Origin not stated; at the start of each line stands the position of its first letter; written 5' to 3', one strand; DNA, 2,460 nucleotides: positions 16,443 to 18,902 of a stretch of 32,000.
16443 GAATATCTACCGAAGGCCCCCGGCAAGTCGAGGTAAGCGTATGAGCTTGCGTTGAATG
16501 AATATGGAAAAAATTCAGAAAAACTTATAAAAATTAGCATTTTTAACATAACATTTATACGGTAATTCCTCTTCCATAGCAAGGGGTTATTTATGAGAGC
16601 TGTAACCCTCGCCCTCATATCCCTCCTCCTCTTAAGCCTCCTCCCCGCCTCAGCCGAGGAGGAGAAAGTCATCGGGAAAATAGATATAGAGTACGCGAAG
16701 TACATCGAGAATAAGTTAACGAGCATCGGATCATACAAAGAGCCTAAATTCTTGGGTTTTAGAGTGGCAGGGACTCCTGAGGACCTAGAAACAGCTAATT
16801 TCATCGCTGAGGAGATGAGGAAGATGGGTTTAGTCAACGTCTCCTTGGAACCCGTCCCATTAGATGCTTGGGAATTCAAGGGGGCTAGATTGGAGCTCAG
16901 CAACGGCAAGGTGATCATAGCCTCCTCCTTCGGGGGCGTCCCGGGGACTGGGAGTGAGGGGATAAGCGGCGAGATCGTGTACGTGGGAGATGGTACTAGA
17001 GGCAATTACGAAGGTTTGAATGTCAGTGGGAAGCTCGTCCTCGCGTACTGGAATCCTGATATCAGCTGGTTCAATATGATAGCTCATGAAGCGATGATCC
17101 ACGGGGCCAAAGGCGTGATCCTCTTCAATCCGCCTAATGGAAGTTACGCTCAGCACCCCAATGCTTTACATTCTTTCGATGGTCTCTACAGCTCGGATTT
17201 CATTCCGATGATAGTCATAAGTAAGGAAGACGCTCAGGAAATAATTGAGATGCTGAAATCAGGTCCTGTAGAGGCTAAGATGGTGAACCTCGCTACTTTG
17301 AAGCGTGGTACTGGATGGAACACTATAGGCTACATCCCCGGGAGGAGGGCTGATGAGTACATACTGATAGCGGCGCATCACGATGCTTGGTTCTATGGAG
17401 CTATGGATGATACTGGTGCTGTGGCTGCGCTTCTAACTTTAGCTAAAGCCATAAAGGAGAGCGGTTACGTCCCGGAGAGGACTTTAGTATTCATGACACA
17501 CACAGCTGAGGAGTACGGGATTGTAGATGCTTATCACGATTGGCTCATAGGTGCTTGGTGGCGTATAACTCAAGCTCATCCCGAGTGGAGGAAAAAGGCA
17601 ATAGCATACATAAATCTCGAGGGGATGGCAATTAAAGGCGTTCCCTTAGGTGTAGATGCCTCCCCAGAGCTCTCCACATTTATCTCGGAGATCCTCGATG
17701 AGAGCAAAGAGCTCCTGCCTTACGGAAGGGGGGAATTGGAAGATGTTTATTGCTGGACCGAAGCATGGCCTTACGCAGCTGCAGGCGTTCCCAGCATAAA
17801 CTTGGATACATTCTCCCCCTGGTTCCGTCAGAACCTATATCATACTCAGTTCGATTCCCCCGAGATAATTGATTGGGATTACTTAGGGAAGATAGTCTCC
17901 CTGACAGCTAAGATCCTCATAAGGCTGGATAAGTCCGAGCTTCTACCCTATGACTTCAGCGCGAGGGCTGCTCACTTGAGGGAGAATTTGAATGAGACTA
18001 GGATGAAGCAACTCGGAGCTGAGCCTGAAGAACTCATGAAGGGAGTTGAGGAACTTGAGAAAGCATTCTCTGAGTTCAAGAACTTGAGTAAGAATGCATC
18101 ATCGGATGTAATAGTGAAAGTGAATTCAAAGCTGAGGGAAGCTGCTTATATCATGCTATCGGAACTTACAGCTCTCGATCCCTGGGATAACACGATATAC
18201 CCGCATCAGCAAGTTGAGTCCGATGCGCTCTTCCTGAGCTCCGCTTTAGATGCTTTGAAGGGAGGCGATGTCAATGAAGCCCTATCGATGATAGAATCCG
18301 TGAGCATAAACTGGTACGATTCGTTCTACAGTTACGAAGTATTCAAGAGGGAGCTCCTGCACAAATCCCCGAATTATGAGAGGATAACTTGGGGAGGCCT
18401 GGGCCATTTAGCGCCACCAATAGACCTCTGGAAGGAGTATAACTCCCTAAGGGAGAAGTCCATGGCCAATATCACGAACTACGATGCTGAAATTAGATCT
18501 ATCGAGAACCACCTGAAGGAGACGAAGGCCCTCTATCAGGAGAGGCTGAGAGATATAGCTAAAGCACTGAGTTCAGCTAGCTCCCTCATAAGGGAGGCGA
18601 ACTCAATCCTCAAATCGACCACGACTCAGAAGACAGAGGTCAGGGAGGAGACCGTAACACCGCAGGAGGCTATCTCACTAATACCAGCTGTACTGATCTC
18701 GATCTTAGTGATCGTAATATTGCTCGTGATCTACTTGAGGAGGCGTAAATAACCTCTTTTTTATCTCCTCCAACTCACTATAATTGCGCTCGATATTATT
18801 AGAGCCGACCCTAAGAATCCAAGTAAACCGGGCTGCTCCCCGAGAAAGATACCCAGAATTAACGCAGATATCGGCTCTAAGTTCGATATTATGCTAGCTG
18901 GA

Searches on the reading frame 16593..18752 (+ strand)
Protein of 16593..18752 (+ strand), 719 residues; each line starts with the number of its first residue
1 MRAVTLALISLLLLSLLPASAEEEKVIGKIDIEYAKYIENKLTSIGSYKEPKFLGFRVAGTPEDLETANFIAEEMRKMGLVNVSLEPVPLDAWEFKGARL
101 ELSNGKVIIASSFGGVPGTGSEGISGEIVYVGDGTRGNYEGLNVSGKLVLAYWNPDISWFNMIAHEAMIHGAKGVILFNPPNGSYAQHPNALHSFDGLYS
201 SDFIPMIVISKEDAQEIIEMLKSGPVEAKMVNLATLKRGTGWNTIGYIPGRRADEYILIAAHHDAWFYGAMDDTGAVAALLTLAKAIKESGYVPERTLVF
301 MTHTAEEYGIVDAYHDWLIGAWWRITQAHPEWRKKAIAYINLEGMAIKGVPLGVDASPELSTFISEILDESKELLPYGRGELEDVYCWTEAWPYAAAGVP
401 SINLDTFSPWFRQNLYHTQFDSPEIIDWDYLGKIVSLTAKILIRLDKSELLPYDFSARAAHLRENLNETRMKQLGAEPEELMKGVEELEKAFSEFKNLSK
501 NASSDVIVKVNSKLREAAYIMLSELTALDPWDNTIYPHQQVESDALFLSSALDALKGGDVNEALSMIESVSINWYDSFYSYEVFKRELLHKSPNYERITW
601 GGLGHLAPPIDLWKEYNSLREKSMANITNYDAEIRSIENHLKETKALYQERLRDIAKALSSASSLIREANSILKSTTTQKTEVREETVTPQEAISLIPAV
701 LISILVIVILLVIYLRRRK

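Call 7: search_protein_families(library=pfam, proteins=[window:16593-18752:+], max_evalue=0.1)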
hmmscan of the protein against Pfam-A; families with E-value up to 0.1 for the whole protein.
window:16593-18752:+ (719 aa): 6 families
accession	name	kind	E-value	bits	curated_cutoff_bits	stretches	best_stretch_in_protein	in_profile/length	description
PF04389.22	Peptidase_M28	-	1.4e-25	90.6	21.3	1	243-440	1-191/193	Peptidase family M28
PF02225.27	PA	-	6.8e-06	26.6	23.9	1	125-217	2-95/95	PA domain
PF01546.33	Peptidase_M20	-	7.7e-05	23.1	24.6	1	269-310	32-76/206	Peptidase family M20/M25/M40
PF02009.21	RIFIN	-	0.04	14.3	32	1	635-715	224-305/327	Rifin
PF10661.14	EssA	-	0.045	14.1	24.1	0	636-714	62-140/147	WXG100 protein secretion system (Wss), protein EssA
PF02439.20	Adeno_E3_CR2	-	0.081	13.1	36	0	690-719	2-31/38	Adenovirus E3 region protein CR2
